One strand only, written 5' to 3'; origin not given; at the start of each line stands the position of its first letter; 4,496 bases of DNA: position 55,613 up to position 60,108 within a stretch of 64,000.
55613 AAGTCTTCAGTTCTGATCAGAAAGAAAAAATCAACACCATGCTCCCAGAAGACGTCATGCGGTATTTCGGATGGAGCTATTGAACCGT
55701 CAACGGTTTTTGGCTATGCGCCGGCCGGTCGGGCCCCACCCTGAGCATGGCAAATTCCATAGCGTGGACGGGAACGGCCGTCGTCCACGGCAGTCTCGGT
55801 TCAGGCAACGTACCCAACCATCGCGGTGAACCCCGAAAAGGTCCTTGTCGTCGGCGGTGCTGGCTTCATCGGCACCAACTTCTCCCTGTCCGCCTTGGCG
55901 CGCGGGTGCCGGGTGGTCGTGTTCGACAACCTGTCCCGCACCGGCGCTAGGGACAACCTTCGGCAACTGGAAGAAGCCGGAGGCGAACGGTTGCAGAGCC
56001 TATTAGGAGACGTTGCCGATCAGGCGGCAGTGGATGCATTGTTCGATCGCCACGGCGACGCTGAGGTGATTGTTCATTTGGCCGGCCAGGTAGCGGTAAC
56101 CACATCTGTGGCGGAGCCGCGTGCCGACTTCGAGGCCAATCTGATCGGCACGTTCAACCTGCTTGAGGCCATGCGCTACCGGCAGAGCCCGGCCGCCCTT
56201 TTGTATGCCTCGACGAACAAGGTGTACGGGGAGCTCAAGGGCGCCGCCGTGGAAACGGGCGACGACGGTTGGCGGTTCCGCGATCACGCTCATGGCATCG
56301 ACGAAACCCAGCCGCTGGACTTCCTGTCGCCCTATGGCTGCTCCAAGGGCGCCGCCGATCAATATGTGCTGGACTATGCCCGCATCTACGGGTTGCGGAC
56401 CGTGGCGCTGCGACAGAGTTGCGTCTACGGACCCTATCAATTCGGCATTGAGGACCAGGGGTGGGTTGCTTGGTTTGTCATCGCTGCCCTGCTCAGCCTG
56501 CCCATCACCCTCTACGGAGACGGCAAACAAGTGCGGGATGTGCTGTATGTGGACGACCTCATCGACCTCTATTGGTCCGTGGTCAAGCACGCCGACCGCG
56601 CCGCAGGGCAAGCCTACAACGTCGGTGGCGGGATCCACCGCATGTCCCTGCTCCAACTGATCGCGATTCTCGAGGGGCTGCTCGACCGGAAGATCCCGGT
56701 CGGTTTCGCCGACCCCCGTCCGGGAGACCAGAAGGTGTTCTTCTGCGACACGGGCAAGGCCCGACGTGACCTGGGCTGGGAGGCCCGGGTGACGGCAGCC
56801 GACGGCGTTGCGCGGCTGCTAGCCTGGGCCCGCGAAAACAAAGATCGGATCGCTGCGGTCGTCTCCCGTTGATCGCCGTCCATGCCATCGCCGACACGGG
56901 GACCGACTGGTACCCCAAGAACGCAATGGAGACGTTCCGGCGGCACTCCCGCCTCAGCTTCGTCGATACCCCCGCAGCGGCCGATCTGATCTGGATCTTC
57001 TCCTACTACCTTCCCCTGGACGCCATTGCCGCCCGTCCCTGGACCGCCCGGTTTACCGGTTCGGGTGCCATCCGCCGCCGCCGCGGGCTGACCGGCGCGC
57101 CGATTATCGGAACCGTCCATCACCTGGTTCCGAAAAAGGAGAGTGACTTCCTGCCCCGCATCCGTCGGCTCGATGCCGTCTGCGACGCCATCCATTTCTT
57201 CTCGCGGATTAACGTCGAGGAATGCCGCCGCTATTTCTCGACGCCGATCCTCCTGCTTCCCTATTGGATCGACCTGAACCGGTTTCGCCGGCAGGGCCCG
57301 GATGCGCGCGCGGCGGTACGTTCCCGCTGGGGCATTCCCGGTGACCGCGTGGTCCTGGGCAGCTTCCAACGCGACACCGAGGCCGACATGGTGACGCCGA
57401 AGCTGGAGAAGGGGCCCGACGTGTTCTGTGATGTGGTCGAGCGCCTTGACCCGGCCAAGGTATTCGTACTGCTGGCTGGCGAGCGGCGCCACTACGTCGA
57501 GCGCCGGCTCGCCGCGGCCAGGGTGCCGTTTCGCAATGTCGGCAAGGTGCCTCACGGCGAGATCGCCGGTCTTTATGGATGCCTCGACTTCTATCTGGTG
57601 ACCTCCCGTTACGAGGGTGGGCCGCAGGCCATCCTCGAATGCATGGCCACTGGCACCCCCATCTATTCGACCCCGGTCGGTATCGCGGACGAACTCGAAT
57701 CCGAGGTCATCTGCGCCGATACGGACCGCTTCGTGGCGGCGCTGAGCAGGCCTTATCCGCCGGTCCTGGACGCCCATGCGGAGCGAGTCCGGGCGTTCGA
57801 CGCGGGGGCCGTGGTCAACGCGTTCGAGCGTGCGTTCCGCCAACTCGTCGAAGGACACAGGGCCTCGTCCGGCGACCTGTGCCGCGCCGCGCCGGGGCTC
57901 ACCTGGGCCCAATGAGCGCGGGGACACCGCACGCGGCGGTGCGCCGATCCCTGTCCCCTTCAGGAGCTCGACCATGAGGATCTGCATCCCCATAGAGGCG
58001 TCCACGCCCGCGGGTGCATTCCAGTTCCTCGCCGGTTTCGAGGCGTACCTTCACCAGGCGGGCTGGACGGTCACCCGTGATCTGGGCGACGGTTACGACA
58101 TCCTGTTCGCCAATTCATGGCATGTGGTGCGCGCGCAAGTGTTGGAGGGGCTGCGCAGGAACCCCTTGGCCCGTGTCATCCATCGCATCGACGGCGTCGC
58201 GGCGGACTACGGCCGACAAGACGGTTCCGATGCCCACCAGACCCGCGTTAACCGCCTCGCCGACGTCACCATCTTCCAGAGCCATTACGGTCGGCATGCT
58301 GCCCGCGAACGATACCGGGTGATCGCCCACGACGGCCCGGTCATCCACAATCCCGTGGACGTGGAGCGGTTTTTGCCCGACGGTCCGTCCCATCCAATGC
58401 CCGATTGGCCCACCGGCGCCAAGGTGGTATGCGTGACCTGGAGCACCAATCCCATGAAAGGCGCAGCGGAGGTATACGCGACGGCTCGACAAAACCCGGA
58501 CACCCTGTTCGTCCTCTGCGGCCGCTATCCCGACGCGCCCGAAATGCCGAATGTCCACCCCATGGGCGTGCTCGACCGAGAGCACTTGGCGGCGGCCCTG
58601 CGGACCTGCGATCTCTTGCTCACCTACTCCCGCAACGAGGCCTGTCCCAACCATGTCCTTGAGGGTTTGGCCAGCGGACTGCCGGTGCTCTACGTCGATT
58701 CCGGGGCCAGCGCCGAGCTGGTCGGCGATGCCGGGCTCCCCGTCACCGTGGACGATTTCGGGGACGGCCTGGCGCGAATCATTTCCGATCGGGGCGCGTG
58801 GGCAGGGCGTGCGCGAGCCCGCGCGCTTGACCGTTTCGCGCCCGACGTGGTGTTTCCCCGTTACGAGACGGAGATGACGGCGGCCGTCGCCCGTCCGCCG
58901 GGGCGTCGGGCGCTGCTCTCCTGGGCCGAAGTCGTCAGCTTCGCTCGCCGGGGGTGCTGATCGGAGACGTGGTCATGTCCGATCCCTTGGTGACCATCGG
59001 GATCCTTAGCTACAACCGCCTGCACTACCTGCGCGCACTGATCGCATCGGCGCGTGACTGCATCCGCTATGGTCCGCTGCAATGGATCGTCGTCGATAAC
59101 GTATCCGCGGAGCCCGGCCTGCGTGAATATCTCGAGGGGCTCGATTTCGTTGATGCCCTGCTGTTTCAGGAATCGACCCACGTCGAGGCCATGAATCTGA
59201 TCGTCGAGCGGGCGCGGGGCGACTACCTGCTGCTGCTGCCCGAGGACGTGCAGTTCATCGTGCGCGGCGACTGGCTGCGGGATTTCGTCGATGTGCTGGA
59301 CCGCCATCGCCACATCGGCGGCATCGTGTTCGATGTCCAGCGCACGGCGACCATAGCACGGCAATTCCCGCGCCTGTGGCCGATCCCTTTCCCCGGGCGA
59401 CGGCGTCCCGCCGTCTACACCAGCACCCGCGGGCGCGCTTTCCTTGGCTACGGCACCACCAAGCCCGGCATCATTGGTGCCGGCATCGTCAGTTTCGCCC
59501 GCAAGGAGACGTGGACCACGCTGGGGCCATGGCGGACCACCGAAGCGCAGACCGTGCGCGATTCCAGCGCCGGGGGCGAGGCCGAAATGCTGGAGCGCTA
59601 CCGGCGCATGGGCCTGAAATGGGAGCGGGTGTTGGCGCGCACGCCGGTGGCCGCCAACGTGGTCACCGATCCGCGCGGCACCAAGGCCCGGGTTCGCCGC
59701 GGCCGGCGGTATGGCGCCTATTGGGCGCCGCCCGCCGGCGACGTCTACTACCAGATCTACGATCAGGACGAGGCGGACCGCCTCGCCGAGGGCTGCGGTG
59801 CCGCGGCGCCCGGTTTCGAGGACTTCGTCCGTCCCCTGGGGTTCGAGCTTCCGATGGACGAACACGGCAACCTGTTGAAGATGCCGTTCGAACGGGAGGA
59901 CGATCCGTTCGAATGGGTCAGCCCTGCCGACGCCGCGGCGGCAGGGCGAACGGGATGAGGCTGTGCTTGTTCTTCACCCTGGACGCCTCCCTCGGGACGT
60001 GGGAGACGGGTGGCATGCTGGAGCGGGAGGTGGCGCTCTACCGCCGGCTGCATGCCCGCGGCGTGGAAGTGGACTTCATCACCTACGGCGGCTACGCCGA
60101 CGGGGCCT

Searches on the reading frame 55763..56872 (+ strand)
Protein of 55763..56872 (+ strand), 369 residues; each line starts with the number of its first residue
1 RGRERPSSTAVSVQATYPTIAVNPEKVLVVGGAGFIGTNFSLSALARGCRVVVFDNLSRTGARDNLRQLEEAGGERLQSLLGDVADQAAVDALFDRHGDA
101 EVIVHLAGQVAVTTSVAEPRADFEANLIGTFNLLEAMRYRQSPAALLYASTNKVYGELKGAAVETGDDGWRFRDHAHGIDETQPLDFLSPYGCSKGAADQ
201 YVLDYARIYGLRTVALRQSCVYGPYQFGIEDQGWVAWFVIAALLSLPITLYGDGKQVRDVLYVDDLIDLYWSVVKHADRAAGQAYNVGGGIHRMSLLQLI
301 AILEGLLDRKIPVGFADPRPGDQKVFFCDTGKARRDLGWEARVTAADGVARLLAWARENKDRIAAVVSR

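Call 13: search_protein_families(library=pfam, proteins=[window:55763-56872:+])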
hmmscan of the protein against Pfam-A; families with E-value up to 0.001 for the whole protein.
window:55763-56872:+ (369 aa): 8 families
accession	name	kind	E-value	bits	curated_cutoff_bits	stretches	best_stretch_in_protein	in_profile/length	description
PF01370.27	Epimerase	-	2e-51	175.2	20.9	1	27-288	1-240/240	NAD dependent epimerase/dehydratase family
PF16363.11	GDP_Man_Dehyd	-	6.7e-49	167.6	27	1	28-351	1-331/332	GDP-mannose 4,6 dehydratase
PF01073.25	3Beta_HSD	-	1.4e-16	60.8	22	1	28-266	1-221/280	3-beta hydroxysteroid dehydrogenase/isomerase family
PF07993.18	NAD_binding_4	-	4e-09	36.4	20.1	1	75-238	61-227/258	Male sterility protein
PF04321.23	RmlD_sub_bind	-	7.6e-09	35.5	27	1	26-225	2-155/287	RmlD substrate binding domain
PF00106.31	adh_short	-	8.5e-08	32.3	26.6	1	26-136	2-118/195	short chain dehydrogenase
PF08659.16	KR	-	1e-06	29.2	22.6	1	27-158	3-144/180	KR domain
PF02719.21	Polysacc_synt_2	-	2.6e-06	27.3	20.2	1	27-153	1-130/293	Polysaccharide biosynthesis protein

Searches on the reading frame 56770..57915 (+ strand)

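Call 13: search_protein_families(library=pfam, proteins=[window:56770-57915:+])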
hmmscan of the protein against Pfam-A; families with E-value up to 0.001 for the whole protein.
window:56770-57915:+ (381 aa): 2 families
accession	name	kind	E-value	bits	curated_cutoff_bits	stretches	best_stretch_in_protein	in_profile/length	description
PF13692.12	Glyco_trans_1_4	-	1.3e-11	45.3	27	1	213-327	14-138/142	Glycosyl transferases group 1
PF00534.26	Glycos_transf_1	-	3.4e-08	33.7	26.4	1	213-309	27-130/172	Glycosyl transferases group 1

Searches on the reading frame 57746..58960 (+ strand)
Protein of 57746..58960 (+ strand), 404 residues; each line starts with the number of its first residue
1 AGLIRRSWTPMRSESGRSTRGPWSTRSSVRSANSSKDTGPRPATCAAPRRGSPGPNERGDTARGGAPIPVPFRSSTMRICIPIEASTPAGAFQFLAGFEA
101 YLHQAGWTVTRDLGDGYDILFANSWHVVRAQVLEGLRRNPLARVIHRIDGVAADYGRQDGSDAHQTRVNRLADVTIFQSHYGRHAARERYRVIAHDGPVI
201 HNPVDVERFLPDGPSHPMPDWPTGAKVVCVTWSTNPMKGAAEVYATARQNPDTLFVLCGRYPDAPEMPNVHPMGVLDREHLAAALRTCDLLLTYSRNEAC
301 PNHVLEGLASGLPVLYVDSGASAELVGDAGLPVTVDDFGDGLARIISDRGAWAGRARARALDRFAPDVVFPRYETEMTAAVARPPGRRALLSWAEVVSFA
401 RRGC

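Call 13: search_protein_families(library=pfam, proteins=[window:57746-58960:+])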
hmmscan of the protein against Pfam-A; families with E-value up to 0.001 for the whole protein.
window:57746-58960:+ (404 aa): 3 families
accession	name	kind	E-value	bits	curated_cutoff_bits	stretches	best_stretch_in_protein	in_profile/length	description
PF13692.12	Glyco_trans_1_4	-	1.6e-09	38.6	27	1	248-347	28-141/142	Glycosyl transferases group 1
PF00534.26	Glycos_transf_1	-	1.7e-07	31.4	26.4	1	226-349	16-159/172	Glycosyl transferases group 1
PF13439.12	Glyco_transf_4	-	3.5e-06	27.6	28.5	1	110-208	65-170/170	Glycosyltransferase Family 4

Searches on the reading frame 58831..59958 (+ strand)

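Call 13: search_protein_families(library=pfam, proteins=[window:58831-59958:+])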
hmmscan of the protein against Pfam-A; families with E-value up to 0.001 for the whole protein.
window:58831-59958:+ (375 aa): 1 family
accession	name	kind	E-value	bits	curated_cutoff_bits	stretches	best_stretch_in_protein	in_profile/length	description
PF00535.33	Glycos_transf_2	-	2.7e-09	37.6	23.3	1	56-176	2-126/168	Glycosyl transferase family 2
